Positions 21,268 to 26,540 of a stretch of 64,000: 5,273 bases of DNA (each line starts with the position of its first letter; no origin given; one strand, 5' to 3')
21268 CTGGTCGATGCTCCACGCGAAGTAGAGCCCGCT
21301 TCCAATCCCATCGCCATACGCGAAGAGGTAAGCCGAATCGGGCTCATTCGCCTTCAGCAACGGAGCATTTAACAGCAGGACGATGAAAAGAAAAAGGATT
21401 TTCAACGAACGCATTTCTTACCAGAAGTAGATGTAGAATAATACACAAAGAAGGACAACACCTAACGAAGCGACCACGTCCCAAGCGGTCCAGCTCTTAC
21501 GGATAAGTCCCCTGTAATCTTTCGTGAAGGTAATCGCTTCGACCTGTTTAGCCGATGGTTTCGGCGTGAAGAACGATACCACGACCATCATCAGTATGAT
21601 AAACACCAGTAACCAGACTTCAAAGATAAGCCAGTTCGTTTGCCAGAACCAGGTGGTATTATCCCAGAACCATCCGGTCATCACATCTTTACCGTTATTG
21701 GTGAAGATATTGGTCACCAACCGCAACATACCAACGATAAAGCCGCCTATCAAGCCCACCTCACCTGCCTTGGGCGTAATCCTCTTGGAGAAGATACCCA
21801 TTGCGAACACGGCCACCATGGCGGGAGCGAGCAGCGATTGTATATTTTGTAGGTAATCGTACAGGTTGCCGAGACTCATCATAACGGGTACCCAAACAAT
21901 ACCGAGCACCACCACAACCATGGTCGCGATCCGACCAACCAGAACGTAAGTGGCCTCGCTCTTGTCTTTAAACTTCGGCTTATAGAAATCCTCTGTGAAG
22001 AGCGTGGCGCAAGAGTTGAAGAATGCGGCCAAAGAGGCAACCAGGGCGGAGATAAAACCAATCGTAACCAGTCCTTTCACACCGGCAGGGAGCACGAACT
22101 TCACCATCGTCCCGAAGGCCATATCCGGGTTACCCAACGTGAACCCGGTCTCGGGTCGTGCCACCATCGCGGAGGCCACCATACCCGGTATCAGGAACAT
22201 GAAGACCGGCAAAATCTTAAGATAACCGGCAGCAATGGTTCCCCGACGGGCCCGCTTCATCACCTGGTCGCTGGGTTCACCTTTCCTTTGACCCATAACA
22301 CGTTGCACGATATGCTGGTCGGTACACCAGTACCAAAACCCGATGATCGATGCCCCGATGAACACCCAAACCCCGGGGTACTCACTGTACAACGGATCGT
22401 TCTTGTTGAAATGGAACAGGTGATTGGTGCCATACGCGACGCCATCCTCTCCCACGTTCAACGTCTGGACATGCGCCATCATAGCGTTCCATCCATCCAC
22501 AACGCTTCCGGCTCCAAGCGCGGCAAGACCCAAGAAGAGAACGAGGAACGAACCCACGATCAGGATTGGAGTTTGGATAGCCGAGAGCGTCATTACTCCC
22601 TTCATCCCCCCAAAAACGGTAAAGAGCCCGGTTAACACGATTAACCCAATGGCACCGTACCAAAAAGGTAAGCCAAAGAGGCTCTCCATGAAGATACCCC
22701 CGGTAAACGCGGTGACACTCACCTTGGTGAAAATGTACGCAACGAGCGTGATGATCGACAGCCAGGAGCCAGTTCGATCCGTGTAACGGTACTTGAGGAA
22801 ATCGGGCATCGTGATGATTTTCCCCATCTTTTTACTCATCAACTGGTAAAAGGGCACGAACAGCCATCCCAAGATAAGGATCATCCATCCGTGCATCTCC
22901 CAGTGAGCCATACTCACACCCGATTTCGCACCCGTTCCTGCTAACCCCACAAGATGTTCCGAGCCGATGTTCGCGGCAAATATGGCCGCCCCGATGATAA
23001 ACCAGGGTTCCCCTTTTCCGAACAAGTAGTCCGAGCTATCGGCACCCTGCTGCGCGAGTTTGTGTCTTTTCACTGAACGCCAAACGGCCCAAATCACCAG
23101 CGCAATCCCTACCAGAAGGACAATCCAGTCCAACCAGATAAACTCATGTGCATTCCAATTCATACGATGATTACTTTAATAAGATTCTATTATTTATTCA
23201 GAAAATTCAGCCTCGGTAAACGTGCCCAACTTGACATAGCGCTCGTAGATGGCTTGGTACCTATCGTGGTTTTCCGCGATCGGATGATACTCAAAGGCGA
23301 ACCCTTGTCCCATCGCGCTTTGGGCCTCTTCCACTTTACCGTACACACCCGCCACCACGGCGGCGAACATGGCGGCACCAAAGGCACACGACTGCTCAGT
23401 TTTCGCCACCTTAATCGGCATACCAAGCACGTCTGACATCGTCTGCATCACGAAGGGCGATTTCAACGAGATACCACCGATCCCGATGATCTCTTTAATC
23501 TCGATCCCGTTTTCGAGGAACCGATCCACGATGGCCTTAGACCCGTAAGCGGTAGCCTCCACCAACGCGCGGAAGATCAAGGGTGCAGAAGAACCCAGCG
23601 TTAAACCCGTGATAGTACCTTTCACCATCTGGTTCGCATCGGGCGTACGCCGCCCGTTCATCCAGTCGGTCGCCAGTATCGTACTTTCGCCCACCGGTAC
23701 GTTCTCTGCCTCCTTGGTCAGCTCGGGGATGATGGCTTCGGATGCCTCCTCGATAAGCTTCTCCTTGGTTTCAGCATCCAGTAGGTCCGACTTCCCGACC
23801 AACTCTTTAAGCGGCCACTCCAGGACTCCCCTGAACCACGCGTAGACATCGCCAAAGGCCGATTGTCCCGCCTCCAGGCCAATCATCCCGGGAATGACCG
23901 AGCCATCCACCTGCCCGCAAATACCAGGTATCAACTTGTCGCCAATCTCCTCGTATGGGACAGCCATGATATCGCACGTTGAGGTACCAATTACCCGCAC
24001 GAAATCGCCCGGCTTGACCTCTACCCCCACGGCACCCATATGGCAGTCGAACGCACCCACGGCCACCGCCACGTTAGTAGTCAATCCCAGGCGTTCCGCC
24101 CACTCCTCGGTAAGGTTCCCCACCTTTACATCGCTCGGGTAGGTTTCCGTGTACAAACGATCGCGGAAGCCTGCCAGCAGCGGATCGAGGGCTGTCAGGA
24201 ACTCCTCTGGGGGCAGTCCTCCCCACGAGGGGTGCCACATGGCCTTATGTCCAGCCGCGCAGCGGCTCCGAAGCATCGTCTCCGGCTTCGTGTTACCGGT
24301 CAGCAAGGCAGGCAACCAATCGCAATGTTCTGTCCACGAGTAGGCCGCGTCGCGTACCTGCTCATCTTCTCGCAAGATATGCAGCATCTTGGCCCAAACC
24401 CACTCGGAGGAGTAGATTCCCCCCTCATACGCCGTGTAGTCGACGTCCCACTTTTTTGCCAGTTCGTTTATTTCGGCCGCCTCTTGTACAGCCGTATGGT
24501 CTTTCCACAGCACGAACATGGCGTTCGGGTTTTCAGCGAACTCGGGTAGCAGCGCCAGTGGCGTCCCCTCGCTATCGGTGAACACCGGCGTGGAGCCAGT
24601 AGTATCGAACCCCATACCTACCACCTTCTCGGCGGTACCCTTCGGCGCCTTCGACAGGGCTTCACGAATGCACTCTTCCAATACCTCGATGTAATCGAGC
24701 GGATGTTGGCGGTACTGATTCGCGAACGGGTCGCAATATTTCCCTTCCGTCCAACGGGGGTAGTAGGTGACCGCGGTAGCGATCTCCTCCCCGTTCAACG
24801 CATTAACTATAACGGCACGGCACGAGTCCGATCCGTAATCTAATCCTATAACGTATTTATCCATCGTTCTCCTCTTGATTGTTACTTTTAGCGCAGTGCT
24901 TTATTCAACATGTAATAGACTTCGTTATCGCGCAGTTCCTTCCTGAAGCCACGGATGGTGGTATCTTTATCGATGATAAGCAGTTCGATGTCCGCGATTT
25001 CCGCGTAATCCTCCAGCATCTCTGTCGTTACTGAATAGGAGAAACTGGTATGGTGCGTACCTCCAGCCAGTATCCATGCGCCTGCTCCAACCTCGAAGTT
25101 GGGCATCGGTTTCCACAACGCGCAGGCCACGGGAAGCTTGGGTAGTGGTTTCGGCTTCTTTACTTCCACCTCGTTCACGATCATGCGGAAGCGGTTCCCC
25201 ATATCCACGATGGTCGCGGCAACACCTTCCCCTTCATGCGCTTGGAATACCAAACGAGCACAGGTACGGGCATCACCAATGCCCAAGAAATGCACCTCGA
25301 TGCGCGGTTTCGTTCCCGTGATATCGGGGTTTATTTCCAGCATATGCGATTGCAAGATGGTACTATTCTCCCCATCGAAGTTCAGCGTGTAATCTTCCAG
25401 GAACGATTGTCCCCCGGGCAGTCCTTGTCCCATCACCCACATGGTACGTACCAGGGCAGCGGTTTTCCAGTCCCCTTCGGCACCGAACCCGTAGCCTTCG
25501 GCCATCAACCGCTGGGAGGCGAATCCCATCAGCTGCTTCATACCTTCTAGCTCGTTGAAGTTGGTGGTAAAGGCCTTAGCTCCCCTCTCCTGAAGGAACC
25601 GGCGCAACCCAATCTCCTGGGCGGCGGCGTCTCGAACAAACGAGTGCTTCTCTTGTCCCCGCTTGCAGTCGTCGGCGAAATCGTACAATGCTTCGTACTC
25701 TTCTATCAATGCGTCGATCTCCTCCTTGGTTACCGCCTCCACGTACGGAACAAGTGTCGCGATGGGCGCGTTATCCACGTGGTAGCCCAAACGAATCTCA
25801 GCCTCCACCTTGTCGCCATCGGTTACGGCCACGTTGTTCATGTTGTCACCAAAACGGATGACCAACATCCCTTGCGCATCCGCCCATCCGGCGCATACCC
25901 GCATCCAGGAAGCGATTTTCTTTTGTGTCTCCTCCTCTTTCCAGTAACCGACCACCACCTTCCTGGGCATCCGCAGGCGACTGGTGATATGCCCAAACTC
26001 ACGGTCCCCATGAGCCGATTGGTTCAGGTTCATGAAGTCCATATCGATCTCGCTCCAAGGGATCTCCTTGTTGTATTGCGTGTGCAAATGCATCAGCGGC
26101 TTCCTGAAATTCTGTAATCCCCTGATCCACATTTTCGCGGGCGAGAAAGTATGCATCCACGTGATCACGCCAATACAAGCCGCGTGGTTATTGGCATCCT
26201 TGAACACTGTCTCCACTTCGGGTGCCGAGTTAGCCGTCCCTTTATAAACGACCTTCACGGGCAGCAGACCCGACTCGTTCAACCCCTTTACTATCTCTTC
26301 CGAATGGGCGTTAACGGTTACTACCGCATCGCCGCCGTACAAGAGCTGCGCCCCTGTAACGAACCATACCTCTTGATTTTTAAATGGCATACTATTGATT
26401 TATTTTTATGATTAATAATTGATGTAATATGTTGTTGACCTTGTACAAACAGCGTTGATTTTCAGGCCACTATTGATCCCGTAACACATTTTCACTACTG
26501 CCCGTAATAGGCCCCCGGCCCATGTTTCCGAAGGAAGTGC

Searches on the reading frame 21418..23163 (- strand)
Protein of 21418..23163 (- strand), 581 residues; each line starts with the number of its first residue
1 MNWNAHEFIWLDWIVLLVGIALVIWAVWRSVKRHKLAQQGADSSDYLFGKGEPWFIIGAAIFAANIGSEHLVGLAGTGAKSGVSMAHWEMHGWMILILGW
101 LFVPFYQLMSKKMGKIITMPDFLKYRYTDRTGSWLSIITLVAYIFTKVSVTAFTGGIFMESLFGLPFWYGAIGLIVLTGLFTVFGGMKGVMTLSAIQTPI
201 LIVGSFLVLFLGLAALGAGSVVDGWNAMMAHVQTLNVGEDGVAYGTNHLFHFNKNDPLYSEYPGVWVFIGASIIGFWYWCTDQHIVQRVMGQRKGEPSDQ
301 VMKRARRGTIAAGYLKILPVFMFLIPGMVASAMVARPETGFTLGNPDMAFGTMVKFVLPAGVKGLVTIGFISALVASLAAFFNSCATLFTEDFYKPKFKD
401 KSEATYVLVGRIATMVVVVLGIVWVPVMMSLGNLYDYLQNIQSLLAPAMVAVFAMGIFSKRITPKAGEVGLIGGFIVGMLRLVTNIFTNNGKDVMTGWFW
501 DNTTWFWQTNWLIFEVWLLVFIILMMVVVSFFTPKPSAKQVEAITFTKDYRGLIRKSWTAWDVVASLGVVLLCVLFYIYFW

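Call 46: search_protein_families(library=pfam, proteins=[window:21418-23163:-], max_evalue=0.00001)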
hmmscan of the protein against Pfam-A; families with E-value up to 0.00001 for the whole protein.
window:21418-23163:- (581 aa): 1 family
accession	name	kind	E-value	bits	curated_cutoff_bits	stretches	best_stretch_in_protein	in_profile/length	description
PF00474.23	SSF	-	3e-65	221.1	22.8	1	49-473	5-405/406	Sodium:solute symporter family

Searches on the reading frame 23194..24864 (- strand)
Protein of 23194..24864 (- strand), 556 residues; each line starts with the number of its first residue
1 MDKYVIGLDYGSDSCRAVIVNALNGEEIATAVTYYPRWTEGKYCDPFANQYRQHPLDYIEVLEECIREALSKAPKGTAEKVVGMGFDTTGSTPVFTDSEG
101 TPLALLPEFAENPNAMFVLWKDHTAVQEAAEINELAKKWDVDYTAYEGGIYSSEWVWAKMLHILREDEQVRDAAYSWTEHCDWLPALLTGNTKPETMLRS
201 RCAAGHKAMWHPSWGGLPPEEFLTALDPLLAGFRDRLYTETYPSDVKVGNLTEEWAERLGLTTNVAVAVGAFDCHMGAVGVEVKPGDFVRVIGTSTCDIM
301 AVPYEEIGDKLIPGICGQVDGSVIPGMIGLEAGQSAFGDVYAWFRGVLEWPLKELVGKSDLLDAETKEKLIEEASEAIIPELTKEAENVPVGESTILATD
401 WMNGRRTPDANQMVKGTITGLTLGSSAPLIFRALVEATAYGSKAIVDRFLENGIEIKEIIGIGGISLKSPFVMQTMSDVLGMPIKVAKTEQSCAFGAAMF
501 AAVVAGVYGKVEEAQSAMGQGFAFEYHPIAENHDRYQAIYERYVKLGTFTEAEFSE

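Call 46: search_protein_families(library=pfam, proteins=[window:23194-24864:-], max_evalue=0.00001)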
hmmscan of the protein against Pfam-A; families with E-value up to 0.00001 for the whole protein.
window:23194-24864:- (556 aa): 2 families
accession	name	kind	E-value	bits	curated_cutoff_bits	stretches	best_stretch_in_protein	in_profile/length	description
PF02782.22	FGGY_C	-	6.8e-35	121.1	27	1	291-503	4-196/198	FGGY family of carbohydrate kinases, C-terminal domain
PF00370.27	FGGY_N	-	2.2e-12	47.6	28.8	1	4-280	1-245/245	FGGY family of carbohydrate kinases, N-terminal domain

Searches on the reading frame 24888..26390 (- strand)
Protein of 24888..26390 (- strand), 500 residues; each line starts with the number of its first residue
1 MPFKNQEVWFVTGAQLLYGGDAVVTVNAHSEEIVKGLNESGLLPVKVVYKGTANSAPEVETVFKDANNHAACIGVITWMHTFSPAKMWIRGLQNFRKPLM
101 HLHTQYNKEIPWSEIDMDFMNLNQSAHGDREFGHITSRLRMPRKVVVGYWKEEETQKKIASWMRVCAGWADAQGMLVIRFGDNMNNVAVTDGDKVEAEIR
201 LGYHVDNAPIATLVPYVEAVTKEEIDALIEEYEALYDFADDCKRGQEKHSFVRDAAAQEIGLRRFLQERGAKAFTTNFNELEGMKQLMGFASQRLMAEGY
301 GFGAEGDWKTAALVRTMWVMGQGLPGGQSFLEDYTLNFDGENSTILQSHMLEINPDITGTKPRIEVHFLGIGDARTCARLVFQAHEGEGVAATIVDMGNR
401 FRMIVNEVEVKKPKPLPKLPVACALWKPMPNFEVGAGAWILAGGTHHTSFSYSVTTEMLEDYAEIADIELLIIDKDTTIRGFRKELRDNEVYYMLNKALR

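Call 46: search_protein_families(library=pfam, proteins=[window:24888-26390:-], max_evalue=0.00001)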
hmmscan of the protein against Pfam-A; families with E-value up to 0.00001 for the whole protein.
window:24888-26390:- (500 aa): 3 families
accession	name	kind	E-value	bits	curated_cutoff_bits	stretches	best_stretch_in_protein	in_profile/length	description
PF02610.21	AraA_N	-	1.2e-80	269.6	24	1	7-172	2-167/168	L-arabinose isomerase N-terminal domain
PF24856.1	AraA_central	-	1.1e-64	217.8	24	1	177-323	2-148/148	L-arabinose isomerase central domain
PF11762.14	Arabinose_Iso_C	-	3.5e-60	202.4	25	1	327-469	1-144/144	L-arabinose isomerase C-terminal domain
